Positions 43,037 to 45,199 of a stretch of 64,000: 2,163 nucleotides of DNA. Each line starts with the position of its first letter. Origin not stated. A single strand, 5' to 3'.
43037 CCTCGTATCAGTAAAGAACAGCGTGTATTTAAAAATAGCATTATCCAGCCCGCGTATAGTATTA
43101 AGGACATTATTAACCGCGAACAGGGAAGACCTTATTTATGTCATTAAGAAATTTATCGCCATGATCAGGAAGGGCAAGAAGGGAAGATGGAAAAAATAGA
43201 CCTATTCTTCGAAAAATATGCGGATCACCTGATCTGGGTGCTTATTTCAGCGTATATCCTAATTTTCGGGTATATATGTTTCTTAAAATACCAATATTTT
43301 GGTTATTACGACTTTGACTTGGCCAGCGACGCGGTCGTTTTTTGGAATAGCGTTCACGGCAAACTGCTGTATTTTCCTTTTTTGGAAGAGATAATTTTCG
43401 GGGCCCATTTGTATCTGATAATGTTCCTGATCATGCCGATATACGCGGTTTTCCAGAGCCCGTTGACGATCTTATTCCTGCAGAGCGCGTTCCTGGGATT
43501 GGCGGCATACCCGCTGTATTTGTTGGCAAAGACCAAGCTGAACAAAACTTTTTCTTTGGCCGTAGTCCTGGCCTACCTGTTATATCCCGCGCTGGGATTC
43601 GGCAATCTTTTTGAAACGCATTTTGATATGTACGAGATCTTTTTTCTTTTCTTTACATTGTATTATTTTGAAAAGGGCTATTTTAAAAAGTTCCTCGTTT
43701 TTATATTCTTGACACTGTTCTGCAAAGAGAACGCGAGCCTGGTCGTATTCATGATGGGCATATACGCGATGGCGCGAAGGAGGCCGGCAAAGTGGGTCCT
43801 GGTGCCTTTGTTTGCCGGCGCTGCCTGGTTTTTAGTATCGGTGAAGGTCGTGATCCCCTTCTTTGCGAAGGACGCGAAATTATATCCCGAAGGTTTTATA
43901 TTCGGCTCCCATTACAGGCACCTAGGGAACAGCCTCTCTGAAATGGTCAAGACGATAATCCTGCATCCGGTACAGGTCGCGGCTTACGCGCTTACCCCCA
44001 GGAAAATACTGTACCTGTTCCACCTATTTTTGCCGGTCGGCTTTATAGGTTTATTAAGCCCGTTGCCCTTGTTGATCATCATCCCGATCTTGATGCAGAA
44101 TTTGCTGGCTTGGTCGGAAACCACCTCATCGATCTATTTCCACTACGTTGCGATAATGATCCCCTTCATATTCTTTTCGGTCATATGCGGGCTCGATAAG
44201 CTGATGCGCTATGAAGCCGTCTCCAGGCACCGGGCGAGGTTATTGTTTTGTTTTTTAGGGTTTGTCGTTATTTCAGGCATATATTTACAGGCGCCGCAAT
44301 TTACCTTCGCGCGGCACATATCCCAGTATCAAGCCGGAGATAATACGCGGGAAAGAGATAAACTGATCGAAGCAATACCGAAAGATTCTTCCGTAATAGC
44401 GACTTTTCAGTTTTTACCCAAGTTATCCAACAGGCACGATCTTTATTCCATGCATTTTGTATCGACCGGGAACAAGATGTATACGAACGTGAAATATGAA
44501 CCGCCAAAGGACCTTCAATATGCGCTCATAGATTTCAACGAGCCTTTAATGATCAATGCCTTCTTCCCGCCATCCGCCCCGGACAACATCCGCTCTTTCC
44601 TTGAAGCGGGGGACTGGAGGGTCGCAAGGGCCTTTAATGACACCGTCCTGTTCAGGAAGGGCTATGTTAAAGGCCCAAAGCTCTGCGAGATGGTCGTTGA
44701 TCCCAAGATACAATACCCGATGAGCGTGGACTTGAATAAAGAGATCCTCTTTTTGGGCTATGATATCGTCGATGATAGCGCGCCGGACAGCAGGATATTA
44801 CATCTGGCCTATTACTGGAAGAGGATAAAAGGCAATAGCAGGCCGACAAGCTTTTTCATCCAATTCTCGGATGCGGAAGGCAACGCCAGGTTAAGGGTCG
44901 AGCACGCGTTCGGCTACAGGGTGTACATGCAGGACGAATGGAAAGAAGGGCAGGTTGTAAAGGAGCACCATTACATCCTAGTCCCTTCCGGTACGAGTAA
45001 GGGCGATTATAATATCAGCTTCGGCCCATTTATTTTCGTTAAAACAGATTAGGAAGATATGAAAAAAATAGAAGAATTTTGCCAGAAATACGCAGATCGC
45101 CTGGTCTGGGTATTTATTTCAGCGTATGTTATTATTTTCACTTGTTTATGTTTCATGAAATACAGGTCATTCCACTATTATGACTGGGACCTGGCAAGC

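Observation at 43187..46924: Tandem paralogous 621-aa membrane proteins: divergent N-terminal TM domains but nearly identical C-terminal domain DNA (gene conversion signature)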

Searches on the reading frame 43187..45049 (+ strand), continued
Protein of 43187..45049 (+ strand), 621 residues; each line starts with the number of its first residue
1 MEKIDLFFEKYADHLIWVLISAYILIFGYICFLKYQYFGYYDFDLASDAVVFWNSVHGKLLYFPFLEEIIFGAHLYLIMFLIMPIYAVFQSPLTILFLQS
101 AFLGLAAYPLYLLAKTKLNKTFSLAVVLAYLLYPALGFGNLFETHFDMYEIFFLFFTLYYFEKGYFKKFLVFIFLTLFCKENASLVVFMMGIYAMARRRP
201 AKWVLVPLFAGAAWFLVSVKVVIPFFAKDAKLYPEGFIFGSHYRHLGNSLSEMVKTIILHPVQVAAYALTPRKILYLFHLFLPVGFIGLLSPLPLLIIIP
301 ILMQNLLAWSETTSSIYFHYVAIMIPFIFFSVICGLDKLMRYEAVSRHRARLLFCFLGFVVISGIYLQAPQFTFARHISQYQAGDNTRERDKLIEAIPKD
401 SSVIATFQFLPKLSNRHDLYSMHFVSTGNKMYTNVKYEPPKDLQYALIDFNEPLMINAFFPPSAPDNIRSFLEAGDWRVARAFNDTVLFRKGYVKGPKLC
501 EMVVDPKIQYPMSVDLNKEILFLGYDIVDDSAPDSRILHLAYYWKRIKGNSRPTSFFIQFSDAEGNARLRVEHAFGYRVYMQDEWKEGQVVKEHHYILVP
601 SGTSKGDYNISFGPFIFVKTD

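Call 15: find_related_loci(query=A1, collection=genome_contigs, flank=4500)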
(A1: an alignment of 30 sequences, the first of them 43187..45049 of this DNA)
Query A1 (621 aa) in genome_contigs; peptide patterns used: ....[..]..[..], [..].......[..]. (x = any residue, [..] = any of these).
117 stretches matched a pattern; 32 encode a relative of the query (tblastn E <= 1e-3); 31 distinct loci.
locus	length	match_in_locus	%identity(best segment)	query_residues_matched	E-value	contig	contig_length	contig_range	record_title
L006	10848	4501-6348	65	1-616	0e+0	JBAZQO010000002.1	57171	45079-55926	MAG: Candidatus Omnitrophota bacterium isolate SO_2017_SWC_55 scaffold_532_c1_LP-4_2017, whole genome shotgun sequence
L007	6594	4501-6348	63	1-616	0e+0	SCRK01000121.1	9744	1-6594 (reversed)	MAG: bacterium isolate FW104_bin.10 FW104_bin.10-5427, whole genome shotgun sequence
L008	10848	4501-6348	62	1-616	0e+0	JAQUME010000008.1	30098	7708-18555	MAG: Candidatus Omnitrophota bacterium isolate STD1_147 NODE_3112_length_30098_cov_11.585766_Sandtown_D1, whole genome s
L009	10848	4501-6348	58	1-617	0e+0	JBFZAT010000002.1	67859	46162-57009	MAG: Candidatus Omnitrophota bacterium isolate PPR_0474 k121_4327141, whole genome shotgun sequence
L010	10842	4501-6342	58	1-615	0e+0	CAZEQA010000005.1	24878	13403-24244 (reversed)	MAG TPA_asm: uncultured Planctomycetia bacterium isolate binchicken_co34_26 genome assembly, contig: NODE_3034_length_24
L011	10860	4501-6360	56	1-615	0e+0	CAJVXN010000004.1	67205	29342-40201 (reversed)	TPA_asm: uncultured bacterium isolate DRR093005_bin.42_MetaBAT_v2.12.1_MAG genome assembly, contig: NODE_170_length_6720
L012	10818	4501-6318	53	4-611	0e+0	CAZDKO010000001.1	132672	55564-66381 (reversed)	MAG TPA_asm: uncultured bacterium isolate binchicken_co43_373 genome assembly, contig: NODE_78_length_132672_cov_14.0440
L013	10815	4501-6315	50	12-616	0e+0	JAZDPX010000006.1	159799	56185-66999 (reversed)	MAG: Candidatus Omnitrophota bacterium isolate MEGAHIT-group-0.9 k141_1165768, whole genome shotgun sequence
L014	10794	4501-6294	53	12-610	0e+0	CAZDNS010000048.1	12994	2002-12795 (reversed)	MAG TPA_asm: uncultured Planctomycetia bacterium isolate SRP090828_co1_107 genome assembly, contig: NODE_850_length_1299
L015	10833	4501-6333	49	1-611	0e+0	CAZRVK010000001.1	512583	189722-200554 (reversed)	MAG TPA_asm: uncultured Planctomycetales bacterium isolate binchicken_co117_54 genome assembly, contig: NODE_2_length_51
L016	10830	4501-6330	49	1-610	0e+0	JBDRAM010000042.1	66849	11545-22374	MAG: Candidatus Omnitrophota bacterium isolate MEGAHIT-group-1.1003 k141_7249614, whole genome shotgun sequence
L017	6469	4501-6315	53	9-613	0e+0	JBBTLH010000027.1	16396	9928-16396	MAG: Candidatus Omnitrophota bacterium isolate H51-bin162_1 H51_bin162_1_000000000027, whole genome shotgun sequence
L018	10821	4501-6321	47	1-604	1e-174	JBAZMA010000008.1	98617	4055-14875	MAG: Candidatus Omnitrophota bacterium isolate SO_2017_LW4_3 scaffold_678_c1_LW137-91_2017, whole genome shotgun sequenc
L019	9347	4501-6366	68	1-621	0e+0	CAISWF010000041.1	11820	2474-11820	MAG: Candidatus Omnitrophica bacterium isolate E3_bin-509 genome assembly, contig: bin-509:041/171, whole genome shotgun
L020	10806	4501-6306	38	9-615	3e-131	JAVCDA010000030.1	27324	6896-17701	MAG: Candidatus Saelkia tenebricola isolate MAG_3300035698_749 Ga0374944_490776, whole genome shotgun sequence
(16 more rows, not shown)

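Call 19: find_encoding_contigs(protein=P0026, flank=6000, max_places=6)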
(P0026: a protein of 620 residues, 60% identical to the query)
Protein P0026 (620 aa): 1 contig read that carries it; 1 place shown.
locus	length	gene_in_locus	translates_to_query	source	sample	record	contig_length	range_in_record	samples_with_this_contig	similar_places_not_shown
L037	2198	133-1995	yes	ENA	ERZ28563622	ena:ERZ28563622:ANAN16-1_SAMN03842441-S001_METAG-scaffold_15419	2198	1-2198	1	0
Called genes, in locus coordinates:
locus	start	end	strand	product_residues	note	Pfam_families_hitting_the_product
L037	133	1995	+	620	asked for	PF09852:DUF2079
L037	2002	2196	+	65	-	?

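Call 20: find_encoding_contigs(protein=P0003, flank=6000, max_places=6)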
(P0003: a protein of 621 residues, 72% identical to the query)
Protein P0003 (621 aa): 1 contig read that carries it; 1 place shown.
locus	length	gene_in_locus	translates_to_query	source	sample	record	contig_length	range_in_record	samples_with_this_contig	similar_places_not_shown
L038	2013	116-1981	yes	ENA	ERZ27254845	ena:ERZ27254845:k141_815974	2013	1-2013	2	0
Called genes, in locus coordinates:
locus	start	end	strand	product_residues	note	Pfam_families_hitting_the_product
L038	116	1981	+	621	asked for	PF09852:DUF2079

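Call 32: predict_structure(alignment_id=A1)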
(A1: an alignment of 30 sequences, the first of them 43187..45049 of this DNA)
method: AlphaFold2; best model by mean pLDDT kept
length: 621 residues; sequences in the alignment: 30
mean_pLDDT: 87.4   pTM: 0.87
mean pLDDT of the five models: 87.4, 80.2, 79.1, 78.2, 75.3
residues with pLDDT >= 90: 348; 70-90: 221; 50-70: 31; < 50: 21
segments of 3 or more residues with pLDDT < 50: 68-74, 228-238
pLDDT, mean of each block of 10 residues (from residue 1): 91 97 96 90 81 88 58 63 92 93 97 97 98 94 84 97 97 91 89 96 96 83 57 48 73 85 89 93 95 94 87 83 95 97 89 96 96 91 89 94 92 90 85 76 94 73 88 92 95 92 92 86 90 74 87 84 90 88 83 93 85 73 34
secondary structure, 60 per line:
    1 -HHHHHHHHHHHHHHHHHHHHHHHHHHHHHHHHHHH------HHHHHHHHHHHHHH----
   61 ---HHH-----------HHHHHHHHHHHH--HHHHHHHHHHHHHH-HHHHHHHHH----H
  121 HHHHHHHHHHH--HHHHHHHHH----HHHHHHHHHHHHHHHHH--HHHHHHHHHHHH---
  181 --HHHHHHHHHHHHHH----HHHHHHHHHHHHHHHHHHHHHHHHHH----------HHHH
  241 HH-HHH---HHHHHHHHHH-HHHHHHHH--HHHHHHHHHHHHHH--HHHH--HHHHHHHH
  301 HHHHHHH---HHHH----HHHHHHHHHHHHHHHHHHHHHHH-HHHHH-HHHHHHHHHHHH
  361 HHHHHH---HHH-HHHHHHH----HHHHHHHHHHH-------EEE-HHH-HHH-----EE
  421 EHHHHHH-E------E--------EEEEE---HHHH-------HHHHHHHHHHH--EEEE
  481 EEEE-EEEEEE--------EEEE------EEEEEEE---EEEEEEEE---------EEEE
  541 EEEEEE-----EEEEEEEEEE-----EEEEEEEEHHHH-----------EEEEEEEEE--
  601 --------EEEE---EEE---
elements in order: H2-36 H43-56 H78-89 H92-105 H107-115 H120-131 H134-142 H147-163 H166-177 H183-196 H201-226 H237-242 H250-259 H261-268 H271-284 H287-290 H293-307 H311-314 H319-341 H343-347 H349-366 H374-380 H385-395 E403-405 E419-421 H422-427 E445-449 H453-456 H464-474 E477-484 E486-491 E500-503 E510-516 E520-527 E537-546 E552-561 E567-574 H575-578 E590-598 E609-612 E616-618
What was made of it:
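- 43187..45052 (+): Gene A: A-type DUF2079 protein, 621 aa, GT-C fold membrane glycosyltransferase. This type is present as a single copy in most related Omnitrophota genomes. AlphaFold model pLDDT 87, pTM 0.87 (call 32).
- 43310..43318 (+): Codons for D42-F-D44 of A (B equivalent 45182-45190). These are invariant acidic residues at the start of the first helix after TM1, and are the candidate GT-C catalytic base and metal site. Helix 43-56 follows TM1 in the model (call 32).
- On GT-C fold glycosyltransferase (GT-C_A class): Model pLDDT 87, pTM 0.87 (call 32). They lie at the start of helix 43-56 directly after TM1 (call 32).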

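Call 35: fold_search(model_id=the predicted structure, library=pdb)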
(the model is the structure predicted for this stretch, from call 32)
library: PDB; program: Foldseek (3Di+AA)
matches with E <= 10: 687; with E <= 0.001: 16
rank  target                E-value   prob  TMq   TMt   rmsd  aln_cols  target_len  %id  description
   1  6s7t_A                1.2e-06  1.00  0.40  0.36  13.3       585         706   11  Cryo-EM structure of human oligosaccharyltransferase complex OST-B (released 2019-12-18)
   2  6s7o_A                2.2e-06  1.00  0.40  0.38  12.7       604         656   12  Cryo-EM structure of human oligosaccharyltransferase complex OST-A (released 2019-12-18)
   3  3waj                  4.6e-06  1.00  0.38  0.31  17.6       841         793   10  Crystal structure of the Archaeoglobus fulgidus oligosaccharyltransferase (O29867_ARCFU) complex with Zn and sulfate (released 2013-10-30)
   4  7e9s_A                5.7e-06  1.00  0.41  0.31  16.8       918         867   10  Archaeal oligosaccharyltransferase AglB from Archaeoglobus fulgidus in complex with an inhibitory peptide and a dolich (released 2021-09-08)
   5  7oci_F                6.5e-06  1.00  0.38  0.37  11.1       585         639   13  Cryo-EM structure of yeast Ost6p containing oligosaccharyltransferase complex (released 2022-02-16)
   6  8pn9_A                7.4e-06  1.00  0.43  0.41  12.4       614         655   12  Structure of human oligosaccharyltransferase OST-A complex bound to NGI-1 (released 2024-05-08)
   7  8b6l_I                9.6e-06  1.00  0.40  0.37  13.3       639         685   12  Subtomogram average of the human Sec61-TRAP-OSTA-translocon (released 2022-12-07)
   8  8agb_A                1.0e-05  1.00  0.39  0.38  11.6       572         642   13  Structure of yeast oligosaccharylransferase complex with lipid-linked oligosaccharide bound (released 2022-12-07)
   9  8agc_A                1.0e-05  1.00  0.35  0.32  14.4       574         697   13  Structure of yeast oligosaccharylransferase complex with lipid-linked oligosaccharide and non-acceptor peptide bound (released 2022-12-07)
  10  8age_A                1.2e-05  1.00  0.38  0.37  11.7       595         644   13  Structure of yeast oligosaccharylransferase complex with acceptor peptide bound (released 2022-12-07)
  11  6c26_A                1.9e-05  1.00  0.40  0.38  10.6       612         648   12  The Cryo-EM structure of a eukaryotic oligosaccharyl transferase complex (released 2018-01-31)
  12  6gxc_A                6.5e-05  1.00  0.41  0.37  13.8       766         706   12  Bacterial oligosaccharyltransferase PglB in complex with an inhibitory peptide and a reactive lipid-linked oligosaccha (released 2018-11-14)
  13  6ezn_F                6.8e-05  1.00  0.38  0.37  11.7       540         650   12  Cryo-EM structure of the yeast oligosaccharyltransferase (OST) complex (released 2018-01-17)
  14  5f15                  3.6e-04  1.00  0.43  0.48  12.5       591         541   12  Crystal Structure of ArnT from Cupriavidus metallidurans bound to Undecaprenyl phosphate (released 2016-02-17)
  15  5ogl_A                4.0e-04  1.00  0.43  0.38  13.9       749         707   12  Structure of bacterial oligosaccharyltransferase PglB in complex with an acceptor peptide and an lipid-linked oligosac (released 2017-10-25)
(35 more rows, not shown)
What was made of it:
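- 43187..45052 (+): Foldseek top hits are STT3/AglB/PglB/ArnT at E 1e-6 to 1e-3 (call 35).
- On GT-C fold glycosyltransferase (GT-C_A class): The sixteen best PDB matches are all GT-C enzymes (STT3, AglB, PglB, ArnT) at E 1e-6 to 9e-4, TM 0.35-0.43, and AftA follows at E 1.2e-2 (call 35).
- Closest known: GT-C_A class membrane glycosyltransferases. Same: Polytopic fold match (Foldseek E 1e-6 to 1e-3, TM 0.40-0.43, call 35).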

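Call 36: search_solved_structures(query=A1, max_evalue=1)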
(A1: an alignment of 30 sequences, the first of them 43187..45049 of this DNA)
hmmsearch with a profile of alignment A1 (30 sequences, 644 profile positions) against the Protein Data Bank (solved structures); distinct sequences matched with E-value up to 1: 0.
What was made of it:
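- On GT-C fold glycosyltransferase (GT-C_A class): TM-scores are moderate and there is no sequence-level hit (call 36).
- Closest known: GT-C_A class membrane glycosyltransferases. Different: No detectable sequence similarity to any solved structure (call 36).
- Tried and rejected: No hit at E<=1 (call 36).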

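Call 43: search_protein_families(library=ncbifam, proteins=[window:43187-45049:+], max_evalue=0.001)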
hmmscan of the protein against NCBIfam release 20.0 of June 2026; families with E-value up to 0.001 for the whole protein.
window:43187-45049:+ (621 aa): 0 families

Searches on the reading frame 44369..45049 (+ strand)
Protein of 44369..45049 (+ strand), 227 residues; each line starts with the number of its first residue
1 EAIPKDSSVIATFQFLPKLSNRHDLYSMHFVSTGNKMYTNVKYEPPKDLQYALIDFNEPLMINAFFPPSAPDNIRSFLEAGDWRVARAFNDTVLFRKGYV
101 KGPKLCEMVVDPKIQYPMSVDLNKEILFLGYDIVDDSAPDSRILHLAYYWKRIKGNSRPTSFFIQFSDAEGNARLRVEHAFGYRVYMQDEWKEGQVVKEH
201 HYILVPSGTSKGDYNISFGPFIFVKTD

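Call 52: predict_structure(alignment_id=A2)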
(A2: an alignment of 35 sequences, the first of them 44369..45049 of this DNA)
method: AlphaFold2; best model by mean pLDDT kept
length: 227 residues; sequences in the alignment: 35
mean_pLDDT: 90.9   pTM: 0.89
mean pLDDT of the five models: 90.9, 90.5, 90.4, 89.4, 88.8
residues with pLDDT >= 90: 164; 70-90: 56; 50-70: 6; < 50: 1
segments of 3 or more residues with pLDDT < 50: none
pLDDT, mean of each block of 10 residues (from residue 1): 93 95 93 92 95 95 87 94 95 96 95 96 91 80 92 85 93 93 85 93 90 88 69
secondary structure, 60 per line:
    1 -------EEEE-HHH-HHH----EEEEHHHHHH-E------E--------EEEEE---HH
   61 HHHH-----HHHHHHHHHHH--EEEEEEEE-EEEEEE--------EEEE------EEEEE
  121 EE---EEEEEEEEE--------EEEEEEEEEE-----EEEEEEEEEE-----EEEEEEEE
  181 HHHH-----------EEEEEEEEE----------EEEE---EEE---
elements in order: E8-11 E24-27 H28-33 E51-55 H59-64 H70-80 E83-90 E92-97 E106-109 E116-122 E126-134 E143-152 E158-167 E173-180 H181-184 E196-204 E215-218 E222-224

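Call 55: fold_search(model_id=the predicted structure, library=pdb)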
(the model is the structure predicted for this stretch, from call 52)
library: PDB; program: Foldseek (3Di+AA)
matches with E <= 10: 1269; with E <= 0.001: 0
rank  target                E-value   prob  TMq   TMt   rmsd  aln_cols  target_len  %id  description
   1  4fxt_F                3.6e-03  0.94  0.27  0.30  17.6       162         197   12  Crystal structure of a DUF3823 family protein (BACOVA_02663) from Bacteroides ovatus ATCC 8483 at 2.77 A resolution (released 2012-07-25)
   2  4fxt_J                4.1e-03  0.95  0.28  0.31  17.6       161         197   12  Crystal structure of a DUF3823 family protein (BACOVA_02663) from Bacteroides ovatus ATCC 8483 at 2.77 A resolution (released 2012-07-25)
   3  4fxt_G                5.5e-03  0.93  0.28  0.31  17.7       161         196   12  Crystal structure of a DUF3823 family protein (BACOVA_02663) from Bacteroides ovatus ATCC 8483 at 2.77 A resolution (released 2012-07-25)
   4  4fxt_E                5.8e-03  0.93  0.28  0.31  17.6       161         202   12  Crystal structure of a DUF3823 family protein (BACOVA_02663) from Bacteroides ovatus ATCC 8483 at 2.77 A resolution (released 2012-07-25)
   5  4fxt_A                6.1e-03  0.90  0.26  0.30  17.5       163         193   12  Crystal structure of a DUF3823 family protein (BACOVA_02663) from Bacteroides ovatus ATCC 8483 at 2.77 A resolution (released 2012-07-25)
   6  4fxt_M                7.3e-03  0.90  0.27  0.31  17.6       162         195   12  Crystal structure of a DUF3823 family protein (BACOVA_02663) from Bacteroides ovatus ATCC 8483 at 2.77 A resolution (released 2012-07-25)
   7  4fxt_D                7.8e-03  0.91  0.28  0.32  17.6       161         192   12  Crystal structure of a DUF3823 family protein (BACOVA_02663) from Bacteroides ovatus ATCC 8483 at 2.77 A resolution (released 2012-07-25)
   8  7lin_A                9.2e-03  0.35  0.14  0.21  17.2       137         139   11  X-ray structure of SPOP MATH domain (D140G) in complex with a 53BP1 peptide (released 2021-04-14)
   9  1wg3                  9.8e-03  0.99  0.26  0.33   4.0        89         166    8  Structural analysis of yeast nucleosome-assembly factor CIA1p (released 2005-06-14)
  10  4fxt_I                9.8e-03  0.90  0.28  0.32  17.6       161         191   12  Crystal structure of a DUF3823 family protein (BACOVA_02663) from Bacteroides ovatus ATCC 8483 at 2.77 A resolution (released 2012-07-25)
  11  3hu6_A                9.8e-03  0.25  0.14  0.12  18.4       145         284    9  Structures of SPOP-Substrate Complexes: Insights into Molecular Architectures of BTB-Cul3 Ubiquitin Ligases: SPOPMATHx (released 2009-10-20)
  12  4fxt_C                1.0e-02  0.85  0.27  0.31  17.7       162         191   12  Crystal structure of a DUF3823 family protein (BACOVA_02663) from Bacteroides ovatus ATCC 8483 at 2.77 A resolution (released 2012-07-25)
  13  4fxt_K                1.1e-02  0.91  0.28  0.32  16.0       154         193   11  Crystal structure of a DUF3823 family protein (BACOVA_02663) from Bacteroides ovatus ATCC 8483 at 2.77 A resolution (released 2012-07-25)
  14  6f8f_D                1.1e-02  0.72  0.21  0.32  12.9       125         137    9  Co-crystal structure of SPOP MATH domain and human Pdx1 fragment (released 2018-11-28)
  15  3hqi_A                1.1e-02  0.30  0.14  0.11  17.0       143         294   10  Structures of SPOP-Substrate Complexes: Insights into Molecular Architectures of BTB-Cul3 Ubiquitin Ligases: SPOPMATHx (released 2009-10-20)
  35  2r5o_A                2.4e-02  1.00  0.31  0.41   4.7       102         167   13  Crystal structure of the C-terminal domain of wzt (released 2007-12-25)
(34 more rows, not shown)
